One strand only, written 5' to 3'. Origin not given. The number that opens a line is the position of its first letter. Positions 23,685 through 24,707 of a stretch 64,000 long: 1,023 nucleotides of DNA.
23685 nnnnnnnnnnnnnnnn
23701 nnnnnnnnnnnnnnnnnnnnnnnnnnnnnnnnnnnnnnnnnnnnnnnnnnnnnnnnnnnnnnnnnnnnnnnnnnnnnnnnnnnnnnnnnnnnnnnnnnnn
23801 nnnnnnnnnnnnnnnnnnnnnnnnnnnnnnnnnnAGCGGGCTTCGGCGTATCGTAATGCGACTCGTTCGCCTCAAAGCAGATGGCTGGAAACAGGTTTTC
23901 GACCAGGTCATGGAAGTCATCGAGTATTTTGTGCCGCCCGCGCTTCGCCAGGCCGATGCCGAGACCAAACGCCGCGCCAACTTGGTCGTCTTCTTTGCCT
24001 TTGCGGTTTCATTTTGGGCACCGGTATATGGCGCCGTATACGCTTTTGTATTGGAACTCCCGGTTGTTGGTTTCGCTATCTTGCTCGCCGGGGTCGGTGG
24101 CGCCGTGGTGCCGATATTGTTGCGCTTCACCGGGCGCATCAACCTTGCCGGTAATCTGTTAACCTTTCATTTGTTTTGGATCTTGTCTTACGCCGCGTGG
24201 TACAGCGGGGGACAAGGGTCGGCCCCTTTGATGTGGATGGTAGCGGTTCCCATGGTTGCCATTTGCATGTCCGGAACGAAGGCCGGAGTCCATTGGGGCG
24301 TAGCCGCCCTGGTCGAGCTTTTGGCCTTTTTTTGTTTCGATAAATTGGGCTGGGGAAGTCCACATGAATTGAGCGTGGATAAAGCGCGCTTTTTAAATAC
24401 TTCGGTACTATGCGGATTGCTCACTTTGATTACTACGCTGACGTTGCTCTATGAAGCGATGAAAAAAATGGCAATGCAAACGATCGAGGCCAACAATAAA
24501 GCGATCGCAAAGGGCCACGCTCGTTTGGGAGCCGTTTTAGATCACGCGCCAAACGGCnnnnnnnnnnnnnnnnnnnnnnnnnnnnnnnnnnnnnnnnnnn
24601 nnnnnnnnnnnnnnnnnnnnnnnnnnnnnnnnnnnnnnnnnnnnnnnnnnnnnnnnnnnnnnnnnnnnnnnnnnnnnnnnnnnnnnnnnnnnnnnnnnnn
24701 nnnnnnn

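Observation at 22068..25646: Single polypeptide fusing a fatty acyl-AMP ligase to a six-TM PAS histidine kinase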

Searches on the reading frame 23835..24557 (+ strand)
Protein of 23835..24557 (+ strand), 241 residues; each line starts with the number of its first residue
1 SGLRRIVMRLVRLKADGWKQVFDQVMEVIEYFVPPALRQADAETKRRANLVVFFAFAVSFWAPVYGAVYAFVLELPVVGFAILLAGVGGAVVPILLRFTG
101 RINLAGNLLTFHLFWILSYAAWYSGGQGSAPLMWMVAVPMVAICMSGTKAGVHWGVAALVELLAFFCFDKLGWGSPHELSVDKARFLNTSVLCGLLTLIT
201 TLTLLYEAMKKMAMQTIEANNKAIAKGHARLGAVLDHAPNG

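Call 16: find_homologous_proteins(query=A2, max_evalue=0.001)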
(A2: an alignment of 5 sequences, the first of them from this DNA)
Query A2 (5 sequences): 8000 candidates shared short words with the query, none scored E <= 0.001.

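Call 17: search_protein_families(library=pfam, proteins=[window:23835-24557:+], max_evalue=10)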
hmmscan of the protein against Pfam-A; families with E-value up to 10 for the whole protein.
seq(241 aa): 2 families
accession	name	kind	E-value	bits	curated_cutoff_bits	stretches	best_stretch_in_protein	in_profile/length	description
PF20966.2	MASE6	-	0.22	12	27.4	1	46-167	7-127/170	MASE6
PF20969.2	MASE11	-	0.55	10.6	27.3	1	52-201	11-162/168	MASE11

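Call 26: find_related_loci(query=A2, collection=metagenome_contigs, flank=10000)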
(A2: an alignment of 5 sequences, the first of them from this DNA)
Query A2 (199 aa) in metagenome_contigs; peptide patterns used: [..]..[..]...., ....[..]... (x = any residue, [..] = any of these).
142 stretches matched a pattern; 2 encode a relative of the query (tblastn E <= 1e-3); 2 distinct loci.
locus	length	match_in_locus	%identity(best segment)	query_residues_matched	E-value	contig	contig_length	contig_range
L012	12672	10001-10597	52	1-199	2e-61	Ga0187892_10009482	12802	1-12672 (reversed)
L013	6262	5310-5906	45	1-199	5e-51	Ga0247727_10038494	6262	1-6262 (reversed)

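Call 27: search_protein_representatives(alignment_id=A2)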
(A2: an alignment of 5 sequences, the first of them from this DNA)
Query: 5 sequences, 199 profile positions. Proteins with E-value up to 0.001 (for the whole library): 1924; up to 1e-10: 610; up to 1e-30: 16. The best 150 are listed.
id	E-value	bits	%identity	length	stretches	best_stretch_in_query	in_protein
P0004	6.8e-101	352.7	-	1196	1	1-199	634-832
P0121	3.2e-60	219.9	-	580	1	1-198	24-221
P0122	2.9e-50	187.4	-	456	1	1-186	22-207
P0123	1.0e-48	182.4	-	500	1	3-199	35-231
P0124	1.5e-45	172.0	-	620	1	2-195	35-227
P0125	8.4e-41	156.5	-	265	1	3-199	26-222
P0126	4.7e-39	150.8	-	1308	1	3-198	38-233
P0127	5.6e-36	140.8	-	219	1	2-179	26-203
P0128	6.6e-35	137.3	-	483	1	1-182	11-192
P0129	1.2e-34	136.5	-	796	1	2-195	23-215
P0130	1.3e-34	136.3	-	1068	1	2-184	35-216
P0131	1.7e-34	135.9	-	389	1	34-184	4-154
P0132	5.1e-34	134.4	-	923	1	1-184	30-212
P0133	8.1e-34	133.8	-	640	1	2-192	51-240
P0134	3.4e-33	131.7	-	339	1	1-184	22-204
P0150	2.4e-27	112.6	-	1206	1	1-196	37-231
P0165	3.1e-26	109.0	-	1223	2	5-179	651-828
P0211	3.3e-22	95.9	-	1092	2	2-174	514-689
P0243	2.0e-20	90.0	-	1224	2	41-187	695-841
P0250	6.2e-20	88.4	-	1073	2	5-184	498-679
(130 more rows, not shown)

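Call 30: search_protein_families(library=pfam, proteins=[P0165, P0243, P0211, P0250, P0121, P0122, P0124, P0126, P0130, P0150], max_evalue=0.001)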
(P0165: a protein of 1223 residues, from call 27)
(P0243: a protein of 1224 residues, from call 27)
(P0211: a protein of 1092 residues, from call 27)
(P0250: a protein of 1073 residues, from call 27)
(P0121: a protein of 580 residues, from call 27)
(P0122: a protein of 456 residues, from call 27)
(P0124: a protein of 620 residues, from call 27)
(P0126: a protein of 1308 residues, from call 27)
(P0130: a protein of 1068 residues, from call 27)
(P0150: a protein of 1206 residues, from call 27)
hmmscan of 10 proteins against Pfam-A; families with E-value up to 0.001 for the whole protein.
P0165 (1223 aa): 4 families
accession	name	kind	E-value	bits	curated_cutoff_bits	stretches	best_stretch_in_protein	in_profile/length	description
PF02518.31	HATPase_c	-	2.5e-64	215.1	26.4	2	341-454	1-110/111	Histidine kinase-, DNA gyrase B-, and HSP90-like ATPase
PF00072.30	Response_reg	-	8.1e-49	164.9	30.2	2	1100-1214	1-110/111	Response regulator receiver domain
PF00512.31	HisKA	-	3.4e-42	142.8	26.9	2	845-913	2-66/66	His Kinase A (phospho-acceptor) domain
PF13589.12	HATPase_c_3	-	3.3e-06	27.6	25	0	966-1045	4-81/137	Histidine kinase-, DNA gyrase B-, and HSP90-like ATPase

P0243 (1224 aa): 6 families
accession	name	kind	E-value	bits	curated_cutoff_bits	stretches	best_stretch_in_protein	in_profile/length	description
PF02518.31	HATPase_c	-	2.2e-59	199.1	26.4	2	964-1078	1-110/111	Histidine kinase-, DNA gyrase B-, and HSP90-like ATPase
PF00072.30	Response_reg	-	1.3e-56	189.9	30.2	2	494-603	1-110/111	Response regulator receiver domain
PF00512.31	HisKA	-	1.3e-42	144.1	26.9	2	849-918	1-66/66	His Kinase A (phospho-acceptor) domain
PF23198.2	PDE8A_N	-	2.7e-06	27.8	29.6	0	1098-1202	9-115/147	PDE8A-like, N-terminal domain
PF13581.12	HATPase_c_2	-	3.7e-05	24.2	27.4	0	978-1055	41-112/127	Histidine kinase-like ATPase domain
PF13589.12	HATPase_c_3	-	0.00071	20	25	0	973-1047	7-79/137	Histidine kinase-, DNA gyrase B-, and HSP90-like ATPase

P0211 (1092 aa): 3 families
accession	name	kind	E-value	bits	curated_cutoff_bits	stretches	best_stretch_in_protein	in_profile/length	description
PF00072.30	Response_reg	-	9.2e-22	77.8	30.2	1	960-1074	1-110/111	Response regulator receiver domain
PF00512.31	HisKA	-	2.2e-18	66.5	26.9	2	711-778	2-66/66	His Kinase A (phospho-acceptor) domain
PF02518.31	HATPase_c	-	5.4e-08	33.7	26.4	1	336-436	1-101/111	Histidine kinase-, DNA gyrase B-, and HSP90-like ATPase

P0250 (1073 aa): 4 families
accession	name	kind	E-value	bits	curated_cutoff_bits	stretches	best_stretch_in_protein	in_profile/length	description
PF02518.31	HATPase_c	-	1.2e-52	177.5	26.4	2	335-446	2-110/111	Histidine kinase-, DNA gyrase B-, and HSP90-like ATPase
PF00512.31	HisKA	-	3.9e-29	100.9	26.9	2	691-757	2-66/66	His Kinase A (phospho-acceptor) domain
PF00072.30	Response_reg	-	3.4e-22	79.1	30.2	1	939-1053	1-110/111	Response regulator receiver domain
PF13581.12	HATPase_c_2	-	5.7e-07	30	27.4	0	813-884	40-105/127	Histidine kinase-like ATPase domain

P0121 (580 aa): 5 families
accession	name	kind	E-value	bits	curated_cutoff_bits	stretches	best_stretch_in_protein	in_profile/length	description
PF02518.31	HATPase_c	-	5.1e-29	101.4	26.4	1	459-572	2-110/111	Histidine kinase-, DNA gyrase B-, and HSP90-like ATPase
PF00512.31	HisKA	-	6.7e-19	68.1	26.9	1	344-412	1-66/66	His Kinase A (phospho-acceptor) domain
PF13188.13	PAS_8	-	4.3e-07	30.1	21.8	1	210-267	1-55/65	PAS domain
PF00989.32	PAS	-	9e-07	29.3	22.6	1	211-268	2-64/113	PAS fold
PF13426.13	PAS_9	-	9.9e-07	29.4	27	1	221-323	2-103/103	PAS domain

P0122 (456 aa): 3 families
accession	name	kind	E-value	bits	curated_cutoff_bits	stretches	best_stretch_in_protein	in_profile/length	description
PF02518.31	HATPase_c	-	1.2e-28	100.2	26.4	1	331-444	2-110/111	Histidine kinase-, DNA gyrase B-, and HSP90-like ATPase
PF00512.31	HisKA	-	2.8e-17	63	26.9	1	217-283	2-65/66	His Kinase A (phospho-acceptor) domain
PF20966.2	MASE6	-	0.00047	20.7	27.4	1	26-192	8-166/170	MASE6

P0124 (620 aa): 6 families
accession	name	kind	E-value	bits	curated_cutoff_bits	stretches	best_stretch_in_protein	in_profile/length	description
PF02518.31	HATPase_c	-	4.6e-25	88.6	26.4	1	473-592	2-110/111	Histidine kinase-, DNA gyrase B-, and HSP90-like ATPase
PF08448.16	PAS_4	-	4.4e-15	56.3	23.1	1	226-331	2-110/110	PAS fold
PF00512.31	HisKA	-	1e-10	42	26.9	1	364-429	2-64/66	His Kinase A (phospho-acceptor) domain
PF13426.13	PAS_9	-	1.9e-10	41.4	27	1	232-328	4-103/103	PAS domain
PF13596.12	PAS_10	-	4.1e-06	27.8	22.1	1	223-327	3-106/106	PAS domain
PF00989.32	PAS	-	4.9e-06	27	22.6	1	220-266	2-48/113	PAS fold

P0126 (1308 aa): 12 families
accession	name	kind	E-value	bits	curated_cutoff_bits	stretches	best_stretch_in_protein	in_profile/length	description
PF00072.30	Response_reg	-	4e-54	181.9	30.2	2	1052-1163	1-110/111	Response regulator receiver domain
PF02518.31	HATPase_c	-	6.2e-30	104.3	26.4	1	755-869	1-109/111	Histidine kinase-, DNA gyrase B-, and HSP90-like ATPase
PF00512.31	HisKA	-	1.1e-23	83.5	26.9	1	643-708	1-66/66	His Kinase A (phospho-acceptor) domain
PF00989.32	PAS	-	1.8e-15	57.3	22.6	1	223-335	2-113/113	PAS fold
PF01627.28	Hpt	-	5.9e-14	52.5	24.6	1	1213-1294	1-82/84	Hpt domain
PF13426.13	PAS_9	-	5.3e-13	49.6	27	1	233-336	2-102/103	PAS domain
PF13185.12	GAF_2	-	1.2e-08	35.7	28.6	1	477-627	2-134/136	GAF domain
PF08448.16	PAS_4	-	1.4e-07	32.2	23.1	1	231-339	4-109/110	PAS fold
PF01590.32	GAF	-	7.7e-07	30.1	22.4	1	479-623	2-128/133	GAF domain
PF24820.1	Diguanyl_cycl_sensor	-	7.9e-07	29.4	28.1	1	232-324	6-100/109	Diguanylate cyclase-like sensor domain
PF14501.12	HATPase_c_5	-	0.00054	20.3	22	0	760-869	6-101/102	GHKL domain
PF24896.1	Receiver_CRE1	-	0.00067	20.3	27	0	1052-1154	9-122/136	AHK4/CRE1/WOL first receiver domain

P0130 (1068 aa): 9 families
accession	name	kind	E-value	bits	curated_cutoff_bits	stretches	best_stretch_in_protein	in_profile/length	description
PF02518.31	HATPase_c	-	1.1e-25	90.6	26.4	1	665-779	1-108/111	Histidine kinase-, DNA gyrase B-, and HSP90-like ATPase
PF00072.30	Response_reg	-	3.6e-23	82.3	30.2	1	817-929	1-108/111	Response regulator receiver domain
PF00512.31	HisKA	-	4.5e-22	78.3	26.9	1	552-618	1-66/66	His Kinase A (phospho-acceptor) domain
PF13188.13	PAS_8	-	1e-14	54.3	21.8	2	375-425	1-45/65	PAS domain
PF01627.28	Hpt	-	9.7e-11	42.2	24.6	1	974-1055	2-82/84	Hpt domain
PF13426.13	PAS_9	-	2.3e-10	41.1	27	1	395-489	9-103/103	PAS domain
PF00989.32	PAS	-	3.3e-09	37.2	22.6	1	375-487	1-113/113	PAS fold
PF08447.18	PAS_3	-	3e-05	24.6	25.6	1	401-483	3-88/89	PAS fold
PF08448.16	PAS_4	-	0.00026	21.6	23.1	1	383-492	3-110/110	PAS fold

P0150 (1206 aa): 8 families
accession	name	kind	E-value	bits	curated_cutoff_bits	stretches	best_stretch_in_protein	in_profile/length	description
PF08448.16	PAS_4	-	9.5e-54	180.8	23.1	4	229-337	2-108/110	PAS fold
PF13426.13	PAS_9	-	6.3e-42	142.5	27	4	356-455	2-103/103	PAS domain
PF00989.32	PAS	-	9.8e-30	103.3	22.6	2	225-334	4-113/113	PAS fold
PF02518.31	HATPase_c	-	1.3e-20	74.4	26.4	1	1074-1186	2-110/111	Histidine kinase-, DNA gyrase B-, and HSP90-like ATPase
PF13188.13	PAS_8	-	4.7e-20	71.2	21.8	1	350-400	6-56/65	PAS domain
PF08447.18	PAS_3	-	6.7e-19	68.4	25.6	2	247-329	4-87/89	PAS fold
PF13185.12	GAF_2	-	7e-12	46.2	28.6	1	614-771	8-136/136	GAF domain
PF01590.32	GAF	-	7.5e-09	36.7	22.4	1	614-768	6-131/133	GAF domain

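Call 33: find_encoding_contigs(protein=P0121, flank=10000, max_places=3)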
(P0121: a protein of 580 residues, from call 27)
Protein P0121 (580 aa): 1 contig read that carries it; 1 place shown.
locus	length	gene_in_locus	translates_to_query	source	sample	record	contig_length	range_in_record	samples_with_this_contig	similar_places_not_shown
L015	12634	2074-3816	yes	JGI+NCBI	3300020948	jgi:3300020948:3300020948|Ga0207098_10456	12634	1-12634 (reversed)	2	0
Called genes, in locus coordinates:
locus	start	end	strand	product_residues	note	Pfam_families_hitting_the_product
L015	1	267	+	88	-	?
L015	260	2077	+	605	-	PF00501:AMP-binding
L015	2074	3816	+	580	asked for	PF00989:PAS (weak), PF13188:PAS_8 (weak), PF13426:PAS_9 (weak), PF00512:HisKA, PF02518:HATPase_c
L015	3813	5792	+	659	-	PF00072:Response_reg, PF00989:PAS, PF13426:PAS_9, PF00512:HisKA, PF02518:HATPase_c, PF14501:HATPase_c_5 (faint), PF00072:Response_reg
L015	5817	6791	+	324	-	PF19583:ODP, PF00753:Lactamase_B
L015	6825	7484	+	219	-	-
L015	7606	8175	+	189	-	-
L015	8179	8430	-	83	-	PF00462:Glutaredoxin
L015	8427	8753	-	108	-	PF01491:Frataxin_Cyay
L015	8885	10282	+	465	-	PF00089:Trypsin, PF10459:Peptidase_S46 (faint), PF13365:Trypsin_2, PF13180:PDZ_2, PF17820:PDZ_6 (weak), PF12812:PDZ_1 (weak), PF13180:PDZ_2, PF17820:PDZ_6 (weak), +1 more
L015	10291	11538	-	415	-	PF01612:DNA_pol_A_exo1, PF00570:HRDC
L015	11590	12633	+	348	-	?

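Call 40: find_encoding_contigs(protein=P0122, flank=10000, max_places=3)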
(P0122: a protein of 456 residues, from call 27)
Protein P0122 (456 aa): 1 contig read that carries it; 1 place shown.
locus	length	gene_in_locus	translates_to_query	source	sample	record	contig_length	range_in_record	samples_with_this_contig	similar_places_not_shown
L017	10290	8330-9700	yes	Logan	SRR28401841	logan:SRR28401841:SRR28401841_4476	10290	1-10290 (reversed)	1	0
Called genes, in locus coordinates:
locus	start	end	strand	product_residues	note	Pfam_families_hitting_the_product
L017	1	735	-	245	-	?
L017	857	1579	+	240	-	PF00072:Response_reg, PF00486:Trans_reg_C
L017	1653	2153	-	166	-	-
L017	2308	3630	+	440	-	PF00067:p450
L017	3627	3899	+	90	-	-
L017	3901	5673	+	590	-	PF00378:ECH_1, PF16113:ECH_2 (weak)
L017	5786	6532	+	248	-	PF00106:adh_short, PF01370:Epimerase (weak), PF03435:Sacchrp_dh_NADP (weak), PF08659:KR, PF13460:NAD_binding_10 (faint), PF13561:adh_short_C2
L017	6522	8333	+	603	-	PF00501:AMP-binding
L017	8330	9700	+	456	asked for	PF00512:HisKA, PF02518:HATPase_c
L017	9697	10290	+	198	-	?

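Call 41: find_encoding_contigs(protein=P0123, flank=10000, max_places=3)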
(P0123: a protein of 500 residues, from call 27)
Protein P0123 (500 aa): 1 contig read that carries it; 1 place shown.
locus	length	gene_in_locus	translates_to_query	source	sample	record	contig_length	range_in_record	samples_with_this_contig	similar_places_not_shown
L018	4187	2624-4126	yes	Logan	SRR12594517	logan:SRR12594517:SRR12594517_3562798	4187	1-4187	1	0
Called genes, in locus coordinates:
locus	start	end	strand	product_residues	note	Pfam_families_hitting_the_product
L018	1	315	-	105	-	?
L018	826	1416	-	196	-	-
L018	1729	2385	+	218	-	PF00072:Response_reg, PF00196:GerE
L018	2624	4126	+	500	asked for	PF00989:PAS, PF13188:PAS_8, PF08448:PAS_4 (faint), PF13426:PAS_9, PF00989:PAS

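Call 45: search_protein_families(library=pfam, alignment_id=A4, max_evalue=0.01)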
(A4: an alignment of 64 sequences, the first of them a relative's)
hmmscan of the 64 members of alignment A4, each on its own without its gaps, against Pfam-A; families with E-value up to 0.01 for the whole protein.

A. member 1, P0121 (580 aa): 6 families
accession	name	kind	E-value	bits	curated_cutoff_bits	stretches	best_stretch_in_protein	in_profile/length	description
PF02518.31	HATPase_c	-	5.1e-29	101.4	26.4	1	459-572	2-110/111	Histidine kinase-, DNA gyrase B-, and HSP90-like ATPase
PF00512.31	HisKA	-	6.7e-19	68.1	26.9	1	344-412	1-66/66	His Kinase A (phospho-acceptor) domain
PF13188.13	PAS_8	-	4.3e-07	30.1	21.8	1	210-267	1-55/65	PAS domain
PF00989.32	PAS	-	9e-07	29.3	22.6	1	211-268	2-64/113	PAS fold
PF13426.13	PAS_9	-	9.9e-07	29.4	27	1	221-323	2-103/103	PAS domain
PF08448.16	PAS_4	-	0.0089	16.7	23.1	0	216-324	1-108/110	PAS fold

B. families by the number of members that match (of 64 scanned): 40 families (the first 25 are shown)
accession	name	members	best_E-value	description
PF02518.31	HATPase_c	54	2.5e-64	Histidine kinase-, DNA gyrase B-, and HSP90-like ATPase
PF00512.31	HisKA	46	1.3e-42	His Kinase A (phospho-acceptor) domain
PF00072.30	Response_reg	36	1.3e-56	Response regulator receiver domain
PF13426.13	PAS_9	23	7e-43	PAS domain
PF00989.32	PAS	22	6.4e-44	PAS fold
PF08448.16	PAS_4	22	2.8e-33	PAS fold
PF20966.2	MASE6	21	3.1e-09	MASE6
PF13188.13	PAS_8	19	1.1e-15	PAS domain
PF08447.18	PAS_3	17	1.5e-36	PAS fold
PF13581.12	HATPase_c_2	8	3.7e-05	Histidine kinase-like ATPase domain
PF23198.2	PDE8A_N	7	2.7e-06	PDE8A-like, N-terminal domain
PF13589.12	HATPase_c_3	6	3.3e-06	Histidine kinase-, DNA gyrase B-, and HSP90-like ATPase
PF14501.12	HATPase_c_5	5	3.3e-07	GHKL domain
PF01627.28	Hpt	4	1.1e-12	Hpt domain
PF00015.26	MCPsignal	3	9.8e-43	Methyl-accepting chemotaxis protein (MCP) signalling domain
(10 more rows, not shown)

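Call 81: find_encoding_contigs(protein=P0131, flank=10000, max_places=2)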
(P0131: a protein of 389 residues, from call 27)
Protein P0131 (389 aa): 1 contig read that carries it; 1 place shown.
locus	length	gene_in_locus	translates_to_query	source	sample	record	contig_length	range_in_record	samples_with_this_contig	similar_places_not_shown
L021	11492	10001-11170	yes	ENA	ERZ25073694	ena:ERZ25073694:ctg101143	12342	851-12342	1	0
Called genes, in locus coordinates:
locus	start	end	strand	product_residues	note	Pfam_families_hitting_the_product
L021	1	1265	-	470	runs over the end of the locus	PF13091:PLDc_2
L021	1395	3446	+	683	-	PF00989:PAS, PF08448:PAS_4 (weak), PF12860:PAS_7 (weak), PF13426:PAS_9, PF08447:PAS_3, PF00512:HisKA, PF02518:HATPase_c, PF00072:Response_reg, +2 more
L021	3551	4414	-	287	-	PF23441:SDR (faint), PF00106:adh_short, PF08659:KR, PF13561:adh_short_C2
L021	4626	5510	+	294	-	PF00753:Lactamase_B, PF12706:Lactamase_B_2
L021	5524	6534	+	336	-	PF00106:adh_short, PF08659:KR, PF13561:adh_short_C2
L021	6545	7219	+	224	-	PF08240:ADH_N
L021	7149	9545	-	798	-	-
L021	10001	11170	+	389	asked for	PF00512:HisKA, PF02518:HATPase_c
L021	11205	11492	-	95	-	?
